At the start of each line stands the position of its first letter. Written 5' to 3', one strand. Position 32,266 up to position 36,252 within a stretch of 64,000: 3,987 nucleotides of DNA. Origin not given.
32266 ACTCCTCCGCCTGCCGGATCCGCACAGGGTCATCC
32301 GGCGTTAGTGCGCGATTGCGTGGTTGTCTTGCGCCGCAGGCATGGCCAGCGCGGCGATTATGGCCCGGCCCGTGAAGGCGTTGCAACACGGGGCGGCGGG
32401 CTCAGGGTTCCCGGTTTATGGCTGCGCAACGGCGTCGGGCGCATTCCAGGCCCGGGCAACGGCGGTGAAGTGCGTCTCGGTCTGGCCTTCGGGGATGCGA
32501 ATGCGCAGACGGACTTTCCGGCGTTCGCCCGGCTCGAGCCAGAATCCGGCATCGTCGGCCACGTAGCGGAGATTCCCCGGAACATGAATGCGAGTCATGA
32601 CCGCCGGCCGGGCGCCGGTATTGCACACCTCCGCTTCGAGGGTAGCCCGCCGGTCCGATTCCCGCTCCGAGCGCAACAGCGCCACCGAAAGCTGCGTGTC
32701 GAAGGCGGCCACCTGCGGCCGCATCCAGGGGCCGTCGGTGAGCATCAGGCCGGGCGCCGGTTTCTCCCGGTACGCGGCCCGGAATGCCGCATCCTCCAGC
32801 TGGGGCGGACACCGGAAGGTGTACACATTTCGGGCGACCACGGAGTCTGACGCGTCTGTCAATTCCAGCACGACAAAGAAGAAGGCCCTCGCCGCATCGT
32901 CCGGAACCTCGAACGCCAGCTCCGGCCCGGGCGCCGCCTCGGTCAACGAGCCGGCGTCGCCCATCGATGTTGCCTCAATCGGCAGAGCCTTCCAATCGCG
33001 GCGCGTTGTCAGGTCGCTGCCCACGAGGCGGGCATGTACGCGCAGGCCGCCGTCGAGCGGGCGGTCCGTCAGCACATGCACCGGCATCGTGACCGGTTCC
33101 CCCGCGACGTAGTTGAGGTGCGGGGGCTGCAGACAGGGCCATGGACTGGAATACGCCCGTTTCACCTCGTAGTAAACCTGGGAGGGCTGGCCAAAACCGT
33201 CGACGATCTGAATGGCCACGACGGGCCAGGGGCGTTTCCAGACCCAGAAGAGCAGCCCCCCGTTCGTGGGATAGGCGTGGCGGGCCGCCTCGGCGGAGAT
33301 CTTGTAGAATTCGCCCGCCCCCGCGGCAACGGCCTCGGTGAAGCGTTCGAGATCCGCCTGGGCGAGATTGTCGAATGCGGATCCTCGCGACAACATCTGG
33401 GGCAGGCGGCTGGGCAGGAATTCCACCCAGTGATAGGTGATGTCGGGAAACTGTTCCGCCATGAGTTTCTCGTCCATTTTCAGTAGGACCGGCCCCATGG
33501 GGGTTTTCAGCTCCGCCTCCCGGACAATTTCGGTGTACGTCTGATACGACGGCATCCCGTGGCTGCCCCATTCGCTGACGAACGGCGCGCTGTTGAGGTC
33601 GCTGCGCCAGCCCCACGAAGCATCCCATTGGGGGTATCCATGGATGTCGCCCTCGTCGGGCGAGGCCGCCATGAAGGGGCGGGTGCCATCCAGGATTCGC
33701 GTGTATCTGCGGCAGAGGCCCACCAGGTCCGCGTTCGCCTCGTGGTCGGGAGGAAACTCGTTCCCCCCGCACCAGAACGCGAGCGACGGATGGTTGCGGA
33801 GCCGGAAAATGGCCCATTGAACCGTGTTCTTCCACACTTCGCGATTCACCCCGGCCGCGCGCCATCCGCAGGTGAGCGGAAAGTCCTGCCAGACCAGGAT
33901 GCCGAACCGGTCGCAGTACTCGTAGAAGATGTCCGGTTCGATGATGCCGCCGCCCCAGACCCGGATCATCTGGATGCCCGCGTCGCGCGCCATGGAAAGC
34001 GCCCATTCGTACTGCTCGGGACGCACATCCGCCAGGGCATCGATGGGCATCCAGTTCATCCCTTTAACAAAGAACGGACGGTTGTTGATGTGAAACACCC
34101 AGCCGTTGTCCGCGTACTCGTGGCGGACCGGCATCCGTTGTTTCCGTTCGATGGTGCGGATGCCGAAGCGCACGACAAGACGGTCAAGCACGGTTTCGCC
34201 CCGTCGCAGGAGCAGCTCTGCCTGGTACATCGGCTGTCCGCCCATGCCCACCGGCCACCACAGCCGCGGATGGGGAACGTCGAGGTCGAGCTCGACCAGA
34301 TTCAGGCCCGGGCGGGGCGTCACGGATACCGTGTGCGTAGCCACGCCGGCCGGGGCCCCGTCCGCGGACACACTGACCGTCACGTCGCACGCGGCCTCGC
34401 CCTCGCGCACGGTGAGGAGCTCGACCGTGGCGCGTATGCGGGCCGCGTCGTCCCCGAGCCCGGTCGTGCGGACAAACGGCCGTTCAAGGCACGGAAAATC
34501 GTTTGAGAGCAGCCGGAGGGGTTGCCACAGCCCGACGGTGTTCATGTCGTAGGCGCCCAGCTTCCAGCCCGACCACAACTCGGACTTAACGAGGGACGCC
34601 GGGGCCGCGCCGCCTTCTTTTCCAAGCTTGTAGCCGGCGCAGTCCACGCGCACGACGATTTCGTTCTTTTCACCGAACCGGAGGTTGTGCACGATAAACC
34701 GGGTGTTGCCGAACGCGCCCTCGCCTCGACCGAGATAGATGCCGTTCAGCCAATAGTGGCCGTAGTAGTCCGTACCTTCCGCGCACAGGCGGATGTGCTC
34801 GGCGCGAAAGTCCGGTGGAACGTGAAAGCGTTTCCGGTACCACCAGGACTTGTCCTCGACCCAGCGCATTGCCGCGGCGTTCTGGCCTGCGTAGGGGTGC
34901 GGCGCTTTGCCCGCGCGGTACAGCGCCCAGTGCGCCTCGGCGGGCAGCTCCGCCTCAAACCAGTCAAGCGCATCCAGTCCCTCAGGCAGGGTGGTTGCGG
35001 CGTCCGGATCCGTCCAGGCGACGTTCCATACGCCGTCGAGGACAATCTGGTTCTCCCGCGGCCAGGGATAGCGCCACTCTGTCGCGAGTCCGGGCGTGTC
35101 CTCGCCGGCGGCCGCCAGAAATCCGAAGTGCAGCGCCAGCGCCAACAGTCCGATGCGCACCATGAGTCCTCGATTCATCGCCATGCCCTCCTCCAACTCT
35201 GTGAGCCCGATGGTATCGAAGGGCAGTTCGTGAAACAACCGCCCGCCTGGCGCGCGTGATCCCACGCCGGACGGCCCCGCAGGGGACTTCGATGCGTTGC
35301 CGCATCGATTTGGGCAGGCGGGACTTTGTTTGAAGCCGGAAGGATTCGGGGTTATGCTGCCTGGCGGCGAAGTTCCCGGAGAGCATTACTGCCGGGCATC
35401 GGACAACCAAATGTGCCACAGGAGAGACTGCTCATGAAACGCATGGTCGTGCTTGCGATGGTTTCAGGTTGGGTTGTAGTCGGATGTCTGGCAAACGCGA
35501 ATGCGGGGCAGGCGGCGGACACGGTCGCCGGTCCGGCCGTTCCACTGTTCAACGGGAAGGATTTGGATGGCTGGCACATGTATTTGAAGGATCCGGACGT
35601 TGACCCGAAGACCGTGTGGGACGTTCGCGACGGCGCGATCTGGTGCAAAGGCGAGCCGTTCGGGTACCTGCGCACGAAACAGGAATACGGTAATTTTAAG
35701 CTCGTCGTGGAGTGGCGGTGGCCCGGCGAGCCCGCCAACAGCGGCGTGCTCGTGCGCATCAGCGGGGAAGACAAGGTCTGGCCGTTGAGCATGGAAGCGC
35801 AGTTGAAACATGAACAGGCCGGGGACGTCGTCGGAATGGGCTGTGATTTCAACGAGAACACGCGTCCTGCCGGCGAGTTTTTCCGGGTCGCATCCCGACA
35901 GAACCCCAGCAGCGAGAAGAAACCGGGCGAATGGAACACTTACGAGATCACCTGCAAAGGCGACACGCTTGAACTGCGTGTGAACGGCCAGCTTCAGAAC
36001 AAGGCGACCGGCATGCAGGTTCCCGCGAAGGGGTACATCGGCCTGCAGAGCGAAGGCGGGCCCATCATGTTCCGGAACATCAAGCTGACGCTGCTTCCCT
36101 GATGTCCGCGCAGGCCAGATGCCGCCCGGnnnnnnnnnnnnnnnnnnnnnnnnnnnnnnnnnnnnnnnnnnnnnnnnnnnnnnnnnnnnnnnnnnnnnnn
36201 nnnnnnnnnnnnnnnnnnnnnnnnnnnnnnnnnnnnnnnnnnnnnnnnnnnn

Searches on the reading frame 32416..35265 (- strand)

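Call 3: search_protein_families(library=pfam, proteins=[window:32416-35265:-], max_evalue=0.01)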
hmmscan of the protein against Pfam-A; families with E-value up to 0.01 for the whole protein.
window:32416-35265:- (949 aa): 4 families
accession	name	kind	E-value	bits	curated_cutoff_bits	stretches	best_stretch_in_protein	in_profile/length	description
PF22666.2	Glyco_hydro_2_N2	-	1.5e-20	74.4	27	1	101-210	10-120/167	Glycosyl hydrolase 2 galactose-binding domain-like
PF00703.27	Glyco_hydro_2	-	1.3e-09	39.2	23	1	262-370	5-109/109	Glycosyl hydrolases family 2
PF02837.24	Glyco_hydro_2_N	-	1.4e-06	28.8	28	1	76-207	4-133/169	Glycosyl hydrolases family 2, sugar binding domain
PF02836.23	Glyco_hydro_2_C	-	0.00084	19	21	1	446-531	63-158/302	Glycosyl hydrolases family 2, TIM barrel domain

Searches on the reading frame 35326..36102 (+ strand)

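Call 3: search_protein_families(library=pfam, proteins=[window:35326-36102:+], max_evalue=0.01)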
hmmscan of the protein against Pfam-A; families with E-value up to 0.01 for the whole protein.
window:35326-36102:+ (258 aa): 2 families
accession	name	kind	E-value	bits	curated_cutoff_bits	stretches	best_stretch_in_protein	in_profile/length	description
PF06439.18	3keto-disac_hyd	-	9.6e-42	143.6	26.8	1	71-254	2-186/187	3-keto-disaccharide hydrolase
PF20407.5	DUF1583_N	-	0.00036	20.8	22.9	1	176-224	63-112/150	Domain of unknown function (DUF1583_N)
